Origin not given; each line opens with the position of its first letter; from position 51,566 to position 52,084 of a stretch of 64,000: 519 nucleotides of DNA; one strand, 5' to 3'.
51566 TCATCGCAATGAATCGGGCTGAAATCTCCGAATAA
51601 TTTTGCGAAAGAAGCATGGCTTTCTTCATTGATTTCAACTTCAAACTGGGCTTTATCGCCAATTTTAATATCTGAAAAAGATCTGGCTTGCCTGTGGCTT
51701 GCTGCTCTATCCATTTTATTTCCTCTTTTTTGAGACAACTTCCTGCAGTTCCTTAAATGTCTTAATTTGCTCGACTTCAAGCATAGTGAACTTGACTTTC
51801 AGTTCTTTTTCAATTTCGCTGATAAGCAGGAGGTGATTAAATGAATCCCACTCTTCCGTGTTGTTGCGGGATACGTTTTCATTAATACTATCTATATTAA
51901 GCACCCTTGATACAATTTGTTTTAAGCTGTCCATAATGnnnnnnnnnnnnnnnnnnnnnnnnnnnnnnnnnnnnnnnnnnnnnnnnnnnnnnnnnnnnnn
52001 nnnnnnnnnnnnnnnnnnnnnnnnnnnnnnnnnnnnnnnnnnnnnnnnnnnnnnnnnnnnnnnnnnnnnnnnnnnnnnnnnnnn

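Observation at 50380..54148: ACP, AcpS, FkbH-like loader, hotdog and AAC(3)-like acyltransferase cassette in an archaeon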

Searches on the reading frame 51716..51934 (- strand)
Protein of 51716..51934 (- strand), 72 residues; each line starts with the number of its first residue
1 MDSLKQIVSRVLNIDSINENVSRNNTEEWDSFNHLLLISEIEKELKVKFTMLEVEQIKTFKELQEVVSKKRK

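Call 3: search_protein_families(library=pfam, proteins=[window:51716-51934:-], max_evalue=0.01)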
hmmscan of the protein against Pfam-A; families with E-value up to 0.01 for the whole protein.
window:51716-51934:- (72 aa): 1 family
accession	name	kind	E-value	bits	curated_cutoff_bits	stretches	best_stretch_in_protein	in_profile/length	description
PF00550.31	PP-binding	-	0.00021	21.9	20.8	1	3-63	2-63/67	Phosphopantetheine attachment site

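Call 4: search_protein_families(library=ncbifam, proteins=[window:51716-51934:-], max_evalue=0.01)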
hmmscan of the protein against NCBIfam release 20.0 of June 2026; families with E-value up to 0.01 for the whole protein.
window:51716-51934:- (72 aa): 1 family
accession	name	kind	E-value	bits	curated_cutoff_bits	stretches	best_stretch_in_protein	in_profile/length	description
NF002148.0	PRK00982.1-2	subfamily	0.0067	16.2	71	1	3-71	8-78/79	acyl carrier protein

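Call 79: search_solved_structures(query=A4, max_evalue=0.01, show_alignments=1)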
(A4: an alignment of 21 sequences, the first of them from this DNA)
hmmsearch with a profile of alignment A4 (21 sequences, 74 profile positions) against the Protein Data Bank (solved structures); distinct sequences matched with E-value up to 0.01: 70 (the best 60 are shown).
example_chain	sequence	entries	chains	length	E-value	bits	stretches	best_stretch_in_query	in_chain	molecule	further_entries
2lml_A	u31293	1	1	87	1.6e-15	60.1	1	4-72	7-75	Putative acyl carrier protein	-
2ehs_A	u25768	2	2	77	4.6e-09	39.4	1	2-72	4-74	Acyl carrier protein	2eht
6lvt_A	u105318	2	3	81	2.7e-08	37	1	3-72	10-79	Acyl carrier protein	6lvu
2fq0_A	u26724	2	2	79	4.1e-08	36.4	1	3-72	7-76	acyl carrier protein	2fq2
3gzl_A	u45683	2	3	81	4.4e-08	36.3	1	3-72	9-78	Acyl carrier protein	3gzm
4dxe_H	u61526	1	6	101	7.2e-08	35.6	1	2-70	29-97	Acyl carrier protein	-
1x3o_A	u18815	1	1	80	7.3e-08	35.6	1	2-72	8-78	acyl carrier protein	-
1hy8_A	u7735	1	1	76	9.8e-08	35.2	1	2-72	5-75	ACYL CARRIER PROTEIN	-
2qnw_A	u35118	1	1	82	1e-07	35.1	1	2-71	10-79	Acyl carrier protein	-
2x2b_A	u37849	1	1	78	1.1e-07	35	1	2-72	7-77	ACYL CARRIER PROTEIN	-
8jfi_G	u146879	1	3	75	1.7e-07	34.4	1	2-71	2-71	Acyl carrier protein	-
8jfg_G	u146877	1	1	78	1.9e-07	34.3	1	2-71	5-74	Acyl carrier protein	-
8jfn_B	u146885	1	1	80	2.1e-07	34.1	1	2-71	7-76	Acyl carrier protein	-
8jfh_E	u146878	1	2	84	2.4e-07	33.9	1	2-71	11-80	Acyl carrier protein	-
4zjb_G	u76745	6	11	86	2.6e-07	33.8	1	2-71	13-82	Acyl carrier protein | Acyl carrier protein,Acyl carrier protein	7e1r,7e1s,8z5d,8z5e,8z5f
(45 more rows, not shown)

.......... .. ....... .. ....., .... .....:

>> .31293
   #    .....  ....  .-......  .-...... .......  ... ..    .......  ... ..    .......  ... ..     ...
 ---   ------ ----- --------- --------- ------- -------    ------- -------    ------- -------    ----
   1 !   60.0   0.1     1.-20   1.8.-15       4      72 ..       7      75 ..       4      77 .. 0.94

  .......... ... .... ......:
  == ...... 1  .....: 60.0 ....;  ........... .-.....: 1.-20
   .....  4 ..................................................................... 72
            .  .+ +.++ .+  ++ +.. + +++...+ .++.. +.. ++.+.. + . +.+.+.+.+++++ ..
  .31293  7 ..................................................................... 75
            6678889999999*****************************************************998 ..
